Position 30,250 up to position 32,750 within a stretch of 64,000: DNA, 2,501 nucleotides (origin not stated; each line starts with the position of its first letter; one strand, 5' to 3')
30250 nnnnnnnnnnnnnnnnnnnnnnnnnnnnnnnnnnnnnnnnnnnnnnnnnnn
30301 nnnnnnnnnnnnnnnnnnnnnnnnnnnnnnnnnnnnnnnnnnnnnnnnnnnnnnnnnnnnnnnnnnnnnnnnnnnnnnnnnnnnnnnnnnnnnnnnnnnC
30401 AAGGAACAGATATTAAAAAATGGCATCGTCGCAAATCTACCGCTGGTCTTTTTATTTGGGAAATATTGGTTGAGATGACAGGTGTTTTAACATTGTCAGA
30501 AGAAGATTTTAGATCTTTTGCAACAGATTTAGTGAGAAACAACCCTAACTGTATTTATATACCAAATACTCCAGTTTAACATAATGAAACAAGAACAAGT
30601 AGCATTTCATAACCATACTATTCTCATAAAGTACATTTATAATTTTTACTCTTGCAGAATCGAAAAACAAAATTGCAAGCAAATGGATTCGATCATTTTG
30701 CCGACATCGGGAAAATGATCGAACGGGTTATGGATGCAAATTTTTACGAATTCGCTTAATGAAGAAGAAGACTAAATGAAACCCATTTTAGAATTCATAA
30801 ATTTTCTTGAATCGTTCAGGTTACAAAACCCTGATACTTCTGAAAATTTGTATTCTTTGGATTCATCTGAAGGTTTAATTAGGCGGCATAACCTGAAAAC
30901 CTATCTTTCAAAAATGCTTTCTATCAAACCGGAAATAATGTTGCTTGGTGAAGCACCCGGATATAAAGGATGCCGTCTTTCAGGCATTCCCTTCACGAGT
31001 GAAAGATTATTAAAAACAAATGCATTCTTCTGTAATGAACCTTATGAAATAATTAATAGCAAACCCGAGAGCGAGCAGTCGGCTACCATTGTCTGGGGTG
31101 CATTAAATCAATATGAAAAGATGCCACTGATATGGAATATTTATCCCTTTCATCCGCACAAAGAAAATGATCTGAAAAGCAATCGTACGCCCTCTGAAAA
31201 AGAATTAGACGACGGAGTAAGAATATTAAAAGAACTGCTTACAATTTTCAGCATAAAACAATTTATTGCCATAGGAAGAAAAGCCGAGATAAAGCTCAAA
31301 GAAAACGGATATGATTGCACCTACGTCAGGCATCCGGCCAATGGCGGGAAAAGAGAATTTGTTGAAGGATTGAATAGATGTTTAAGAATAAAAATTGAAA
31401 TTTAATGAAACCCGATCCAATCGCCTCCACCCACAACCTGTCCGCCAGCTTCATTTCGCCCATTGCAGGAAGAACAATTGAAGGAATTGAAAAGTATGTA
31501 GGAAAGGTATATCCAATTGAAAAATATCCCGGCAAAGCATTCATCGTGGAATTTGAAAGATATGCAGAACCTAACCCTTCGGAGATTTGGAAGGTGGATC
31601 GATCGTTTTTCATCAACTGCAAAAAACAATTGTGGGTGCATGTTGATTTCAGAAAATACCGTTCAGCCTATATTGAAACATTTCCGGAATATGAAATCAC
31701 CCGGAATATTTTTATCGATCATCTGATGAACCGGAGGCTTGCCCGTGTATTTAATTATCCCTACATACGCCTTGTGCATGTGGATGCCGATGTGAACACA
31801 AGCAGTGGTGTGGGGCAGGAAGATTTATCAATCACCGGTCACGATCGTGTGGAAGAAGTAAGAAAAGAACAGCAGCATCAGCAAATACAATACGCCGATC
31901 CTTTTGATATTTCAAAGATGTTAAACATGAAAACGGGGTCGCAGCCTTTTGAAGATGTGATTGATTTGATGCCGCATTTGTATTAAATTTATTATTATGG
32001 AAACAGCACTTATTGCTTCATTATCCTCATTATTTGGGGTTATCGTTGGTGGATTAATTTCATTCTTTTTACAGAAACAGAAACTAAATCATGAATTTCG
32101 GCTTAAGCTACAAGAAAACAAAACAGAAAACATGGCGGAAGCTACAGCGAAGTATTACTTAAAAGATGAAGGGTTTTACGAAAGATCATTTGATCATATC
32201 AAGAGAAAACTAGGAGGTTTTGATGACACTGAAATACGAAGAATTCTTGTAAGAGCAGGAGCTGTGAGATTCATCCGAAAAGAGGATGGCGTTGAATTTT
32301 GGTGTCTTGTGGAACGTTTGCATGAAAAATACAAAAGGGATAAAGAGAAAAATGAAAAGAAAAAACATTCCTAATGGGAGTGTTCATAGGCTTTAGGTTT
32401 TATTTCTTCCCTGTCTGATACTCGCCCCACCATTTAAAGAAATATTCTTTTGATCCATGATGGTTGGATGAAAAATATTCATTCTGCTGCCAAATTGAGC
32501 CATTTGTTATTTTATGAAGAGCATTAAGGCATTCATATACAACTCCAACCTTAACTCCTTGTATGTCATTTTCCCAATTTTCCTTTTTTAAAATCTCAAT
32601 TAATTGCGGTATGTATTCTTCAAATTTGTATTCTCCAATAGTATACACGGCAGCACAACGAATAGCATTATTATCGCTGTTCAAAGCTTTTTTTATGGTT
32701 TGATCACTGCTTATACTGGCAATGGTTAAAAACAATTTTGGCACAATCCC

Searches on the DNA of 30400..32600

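Call 98: search_rna_families(source=window, start=30400, end=32600, threshold=evalue, max_evalue=1)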
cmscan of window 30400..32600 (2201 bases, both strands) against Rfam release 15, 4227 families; matches with E-value up to 1: 1.
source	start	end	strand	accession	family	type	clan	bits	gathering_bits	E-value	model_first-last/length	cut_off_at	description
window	31039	31099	+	RF01196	snoZ30a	Gene; snRNA; snoRNA; CD-box;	-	19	80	0.38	1-92/92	no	Small nucleolar RNA Z30a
